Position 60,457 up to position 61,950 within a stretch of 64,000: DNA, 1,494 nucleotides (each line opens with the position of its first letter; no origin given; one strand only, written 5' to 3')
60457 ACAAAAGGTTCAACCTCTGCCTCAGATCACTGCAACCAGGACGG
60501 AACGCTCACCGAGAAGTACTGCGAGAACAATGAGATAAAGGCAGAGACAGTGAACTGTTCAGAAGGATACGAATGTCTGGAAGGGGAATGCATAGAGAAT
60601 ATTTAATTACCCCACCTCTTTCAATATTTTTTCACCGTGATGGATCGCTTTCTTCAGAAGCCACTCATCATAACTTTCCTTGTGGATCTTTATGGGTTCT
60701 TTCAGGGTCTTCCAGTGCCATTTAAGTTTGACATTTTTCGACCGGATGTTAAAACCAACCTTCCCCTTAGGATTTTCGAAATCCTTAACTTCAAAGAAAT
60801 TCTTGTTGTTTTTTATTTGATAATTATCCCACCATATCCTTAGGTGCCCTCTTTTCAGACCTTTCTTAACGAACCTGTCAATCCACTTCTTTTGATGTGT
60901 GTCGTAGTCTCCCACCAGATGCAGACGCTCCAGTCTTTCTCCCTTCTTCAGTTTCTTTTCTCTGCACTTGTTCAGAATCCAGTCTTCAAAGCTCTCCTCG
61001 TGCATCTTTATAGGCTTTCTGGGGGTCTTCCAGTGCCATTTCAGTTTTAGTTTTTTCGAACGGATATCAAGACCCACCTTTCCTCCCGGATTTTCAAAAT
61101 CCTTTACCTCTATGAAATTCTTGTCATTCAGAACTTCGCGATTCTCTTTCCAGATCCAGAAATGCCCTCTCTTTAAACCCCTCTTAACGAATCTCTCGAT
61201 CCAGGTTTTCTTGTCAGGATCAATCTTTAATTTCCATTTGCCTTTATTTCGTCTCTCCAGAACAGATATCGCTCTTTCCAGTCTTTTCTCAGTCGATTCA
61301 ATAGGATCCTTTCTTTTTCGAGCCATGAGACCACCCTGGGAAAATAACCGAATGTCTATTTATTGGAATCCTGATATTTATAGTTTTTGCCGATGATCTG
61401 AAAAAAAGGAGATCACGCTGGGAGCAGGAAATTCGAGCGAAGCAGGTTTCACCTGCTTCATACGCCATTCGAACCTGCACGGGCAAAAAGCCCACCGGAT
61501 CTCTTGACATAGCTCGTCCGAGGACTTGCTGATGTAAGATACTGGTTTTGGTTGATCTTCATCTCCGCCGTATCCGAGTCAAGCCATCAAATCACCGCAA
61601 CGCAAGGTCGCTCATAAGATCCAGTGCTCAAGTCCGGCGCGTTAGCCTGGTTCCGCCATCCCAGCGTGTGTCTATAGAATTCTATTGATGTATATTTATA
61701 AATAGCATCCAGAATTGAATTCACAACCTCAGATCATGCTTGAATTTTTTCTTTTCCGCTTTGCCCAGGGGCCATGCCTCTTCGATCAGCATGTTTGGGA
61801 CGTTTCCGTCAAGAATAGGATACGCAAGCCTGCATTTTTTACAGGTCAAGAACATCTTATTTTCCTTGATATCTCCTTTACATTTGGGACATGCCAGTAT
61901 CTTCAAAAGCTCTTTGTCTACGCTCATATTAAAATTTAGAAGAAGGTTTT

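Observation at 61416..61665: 250-nt tRNA-Ser(UGA) gene: unusually long 126-nt canonical intron plus a second 38-nt T-loop insertion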

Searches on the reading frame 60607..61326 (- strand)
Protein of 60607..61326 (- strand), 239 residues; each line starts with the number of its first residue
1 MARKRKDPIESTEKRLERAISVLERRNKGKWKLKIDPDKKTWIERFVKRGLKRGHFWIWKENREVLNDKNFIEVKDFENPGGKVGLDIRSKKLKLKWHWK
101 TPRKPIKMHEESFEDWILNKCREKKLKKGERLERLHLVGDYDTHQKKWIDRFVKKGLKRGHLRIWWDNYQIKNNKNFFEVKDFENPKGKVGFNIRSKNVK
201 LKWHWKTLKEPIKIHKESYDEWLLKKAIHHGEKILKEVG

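Call 7: search_protein_families(library=pfam, proteins=[window:60607-61326:-])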
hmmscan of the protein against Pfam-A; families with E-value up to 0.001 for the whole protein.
window:60607-61326:- (239 aa): 0 families

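Call 10: find_encoding_contigs(protein=window:60607-61326:-, flank=10000, max_places=10)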
Protein window:60607-61326:- (239 aa): 3 contigs read that carry it; 2 places shown.
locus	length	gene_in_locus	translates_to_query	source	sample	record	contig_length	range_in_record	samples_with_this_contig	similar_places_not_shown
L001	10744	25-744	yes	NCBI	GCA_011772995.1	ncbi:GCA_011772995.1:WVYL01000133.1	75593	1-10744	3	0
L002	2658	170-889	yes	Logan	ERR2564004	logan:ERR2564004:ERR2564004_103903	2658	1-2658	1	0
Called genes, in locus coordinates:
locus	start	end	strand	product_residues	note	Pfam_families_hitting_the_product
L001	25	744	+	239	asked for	-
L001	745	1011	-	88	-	-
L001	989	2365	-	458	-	-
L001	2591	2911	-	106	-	-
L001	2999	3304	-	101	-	PF03551:PadR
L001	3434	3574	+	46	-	-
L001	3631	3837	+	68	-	-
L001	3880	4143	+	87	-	-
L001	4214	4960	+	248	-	PF02535:Zip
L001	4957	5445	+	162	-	PF03073:TspO_MBR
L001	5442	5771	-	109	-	PF03013:Pyr_excise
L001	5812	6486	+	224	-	PF02517:Rce1-like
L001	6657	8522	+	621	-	PF01855:POR_N, PF02775:TPP_enzyme_C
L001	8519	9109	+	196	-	PF01558:POR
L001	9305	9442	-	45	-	-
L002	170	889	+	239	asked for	-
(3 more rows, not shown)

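Call 19: find_homologous_proteins(query=window:60607-61326:-)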
Query window:60607-61326:- (239 aa): 8 proteins with E <= 0.001 among 854 candidates.
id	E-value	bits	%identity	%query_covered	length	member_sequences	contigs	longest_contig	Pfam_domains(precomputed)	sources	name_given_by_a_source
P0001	6.2e-125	434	82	99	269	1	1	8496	-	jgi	-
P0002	7.9e-96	338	66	97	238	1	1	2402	-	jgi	jgi:hypothetical protein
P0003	3.0e-86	307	62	99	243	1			-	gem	-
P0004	7.8e-85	302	63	98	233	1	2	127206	-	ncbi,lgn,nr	ncbi:MAG: hypothetical protein GTN38_02195 [Candidatus Aenigmarchaeota archaeon]|nr:hypothetical pro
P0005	5.3e-80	287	59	97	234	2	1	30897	-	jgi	-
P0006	3.4e-79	284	54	100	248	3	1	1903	-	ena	-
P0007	4.3e-76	274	62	84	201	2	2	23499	-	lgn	-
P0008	6.2e-32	129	38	85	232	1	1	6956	-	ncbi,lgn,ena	-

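Call 21: find_encoding_contigs(protein=P0001, flank=3000, max_places=3)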
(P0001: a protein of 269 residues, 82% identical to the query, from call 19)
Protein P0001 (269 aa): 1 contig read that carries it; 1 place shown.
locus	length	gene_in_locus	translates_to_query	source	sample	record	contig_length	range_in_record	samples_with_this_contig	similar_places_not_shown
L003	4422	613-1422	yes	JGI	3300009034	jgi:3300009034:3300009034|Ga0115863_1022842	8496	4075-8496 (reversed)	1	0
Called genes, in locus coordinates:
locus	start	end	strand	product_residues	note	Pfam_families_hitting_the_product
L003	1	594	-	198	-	?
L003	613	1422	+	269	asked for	-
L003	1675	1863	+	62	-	-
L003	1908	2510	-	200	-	-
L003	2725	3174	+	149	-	PF06271:RDD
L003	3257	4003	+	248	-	PF02535:Zip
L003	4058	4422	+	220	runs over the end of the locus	PF02517:Rce1-like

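Call 22: find_encoding_contigs(protein=P0004, flank=3000, max_places=3)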
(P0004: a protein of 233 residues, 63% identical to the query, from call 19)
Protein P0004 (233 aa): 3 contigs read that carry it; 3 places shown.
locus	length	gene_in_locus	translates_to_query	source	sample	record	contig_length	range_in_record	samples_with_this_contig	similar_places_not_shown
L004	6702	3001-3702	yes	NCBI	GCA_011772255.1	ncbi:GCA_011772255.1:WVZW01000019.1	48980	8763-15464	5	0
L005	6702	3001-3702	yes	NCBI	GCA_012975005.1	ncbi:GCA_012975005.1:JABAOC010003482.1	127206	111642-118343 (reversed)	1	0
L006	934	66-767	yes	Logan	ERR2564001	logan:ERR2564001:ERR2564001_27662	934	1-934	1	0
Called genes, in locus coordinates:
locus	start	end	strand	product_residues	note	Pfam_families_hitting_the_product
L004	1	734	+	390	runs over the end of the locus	PF13439:Glyco_transf_4, PF00534:Glycos_transf_1, PF13692:Glyco_trans_1_4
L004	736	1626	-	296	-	PF00251:Glyco_hydro_32N, PF04041:Glyco_hydro_130, PF04616:Glyco_hydro_43 (faint), PF22847:Glyco_hydro_43_rel (faint)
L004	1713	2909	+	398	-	PF13439:Glyco_transf_4, PF00534:Glycos_transf_1, PF13692:Glyco_trans_1_4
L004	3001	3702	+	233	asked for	-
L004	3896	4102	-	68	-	-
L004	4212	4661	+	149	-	PF06271:RDD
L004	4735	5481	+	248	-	PF02535:Zip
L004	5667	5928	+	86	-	PF03073:TspO_MBR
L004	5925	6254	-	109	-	PF03013:Pyr_excise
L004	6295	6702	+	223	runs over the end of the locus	PF02517:Rce1-like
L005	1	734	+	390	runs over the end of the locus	PF13439:Glyco_transf_4, PF00534:Glycos_transf_1, PF13692:Glyco_trans_1_4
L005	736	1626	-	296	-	PF00251:Glyco_hydro_32N, PF04041:Glyco_hydro_130, PF04616:Glyco_hydro_43 (faint), PF22847:Glyco_hydro_43_rel (faint)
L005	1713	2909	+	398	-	PF13439:Glyco_transf_4, PF00534:Glycos_transf_1, PF13692:Glyco_trans_1_4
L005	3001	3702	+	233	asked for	-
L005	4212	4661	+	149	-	PF06271:RDD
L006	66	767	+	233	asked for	-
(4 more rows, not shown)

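Call 23: find_encoding_contigs(protein=P0005, flank=3000, max_places=3)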
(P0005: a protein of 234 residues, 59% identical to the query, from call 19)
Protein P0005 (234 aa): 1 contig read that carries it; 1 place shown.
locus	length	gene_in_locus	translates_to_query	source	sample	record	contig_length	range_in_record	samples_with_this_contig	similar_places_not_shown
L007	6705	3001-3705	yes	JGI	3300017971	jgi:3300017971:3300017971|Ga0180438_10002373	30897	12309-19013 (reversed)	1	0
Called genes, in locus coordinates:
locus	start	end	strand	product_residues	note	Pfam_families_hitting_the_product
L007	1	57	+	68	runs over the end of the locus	PF03966:Trm112p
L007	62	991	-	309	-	-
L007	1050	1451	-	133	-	PF00072:Response_reg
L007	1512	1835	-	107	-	-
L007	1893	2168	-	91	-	-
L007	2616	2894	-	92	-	-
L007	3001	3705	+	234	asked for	-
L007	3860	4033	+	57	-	-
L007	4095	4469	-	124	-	-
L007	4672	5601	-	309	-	PF02661:Fic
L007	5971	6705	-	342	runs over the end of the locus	-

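Call 24: find_encoding_contigs(protein=P0007, flank=3000, max_places=3)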
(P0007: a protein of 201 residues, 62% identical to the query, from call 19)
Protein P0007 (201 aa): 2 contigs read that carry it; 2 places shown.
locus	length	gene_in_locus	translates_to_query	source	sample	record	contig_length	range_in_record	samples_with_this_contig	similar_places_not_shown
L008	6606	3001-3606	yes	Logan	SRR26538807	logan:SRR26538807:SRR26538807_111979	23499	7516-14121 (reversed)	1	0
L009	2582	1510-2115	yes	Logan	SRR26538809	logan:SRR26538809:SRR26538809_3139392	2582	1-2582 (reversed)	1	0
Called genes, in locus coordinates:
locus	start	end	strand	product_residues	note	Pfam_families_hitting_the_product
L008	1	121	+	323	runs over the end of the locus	PF01259:SAICAR_synt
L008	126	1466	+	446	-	PF00206:Lyase_1, PF10397:ADSL_C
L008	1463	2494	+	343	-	PF00586:AIRS, PF02769:AIRS_C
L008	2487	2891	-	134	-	PF01894:YjbQ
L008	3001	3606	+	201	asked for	-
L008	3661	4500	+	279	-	PF00574:CLP_protease (faint), PF01972:SDH_protease (weak), PF25145:NfeD1b_N (weak), PF01343:Peptidase_S49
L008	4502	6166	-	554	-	PF00749:tRNA-synt_1c, PF03950:tRNA-synt_1c_C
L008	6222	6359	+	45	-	-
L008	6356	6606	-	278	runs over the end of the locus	PF25231:DUF7847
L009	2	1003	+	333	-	?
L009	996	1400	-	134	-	PF01894:YjbQ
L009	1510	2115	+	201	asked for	-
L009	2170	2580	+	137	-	?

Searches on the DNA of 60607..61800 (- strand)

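Call 12: search_rna_families(source=window, start=61300, end=61800, threshold=evalue, max_evalue=10)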
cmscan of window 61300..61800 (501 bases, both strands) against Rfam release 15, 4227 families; matches with E-value up to 10: 2.
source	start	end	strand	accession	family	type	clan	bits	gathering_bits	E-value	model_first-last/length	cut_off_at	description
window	61405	61463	-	RF02754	ES205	Gene; sRNA;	-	18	86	1.8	1-72/72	no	ES205 sRNA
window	61723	61783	-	RF00026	U6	Gene; snRNA; splicing;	CL00009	11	44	7.5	1-105/105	no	U6 spliceosomal RNA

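Call 79: search_rna_families(sources=[L001, L003, L004, L007, L008, L010, L014, L016, L056, L057, L059, L060, L061, L062], threshold=gathering)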
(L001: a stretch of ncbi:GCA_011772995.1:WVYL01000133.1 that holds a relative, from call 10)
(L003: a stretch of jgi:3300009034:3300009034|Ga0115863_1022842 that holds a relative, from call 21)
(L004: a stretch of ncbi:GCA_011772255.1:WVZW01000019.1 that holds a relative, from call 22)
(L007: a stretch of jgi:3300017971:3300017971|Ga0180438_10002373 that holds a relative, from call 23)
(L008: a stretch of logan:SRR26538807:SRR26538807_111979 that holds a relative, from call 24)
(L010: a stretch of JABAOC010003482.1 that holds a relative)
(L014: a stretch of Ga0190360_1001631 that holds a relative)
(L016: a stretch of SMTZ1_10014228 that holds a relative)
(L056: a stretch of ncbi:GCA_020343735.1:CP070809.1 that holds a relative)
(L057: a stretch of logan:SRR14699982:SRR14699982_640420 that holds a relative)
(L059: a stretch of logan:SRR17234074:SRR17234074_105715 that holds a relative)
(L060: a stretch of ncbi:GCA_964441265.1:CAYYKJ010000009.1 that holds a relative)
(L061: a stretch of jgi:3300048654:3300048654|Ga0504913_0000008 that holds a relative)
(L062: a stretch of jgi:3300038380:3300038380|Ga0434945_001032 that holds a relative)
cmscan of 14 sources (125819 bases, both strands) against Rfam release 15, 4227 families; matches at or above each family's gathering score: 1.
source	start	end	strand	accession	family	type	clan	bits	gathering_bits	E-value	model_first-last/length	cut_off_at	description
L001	9542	9597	+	RF00005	tRNA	Gene; tRNA;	CL00001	33.5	29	0.007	1-71/71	no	tRNA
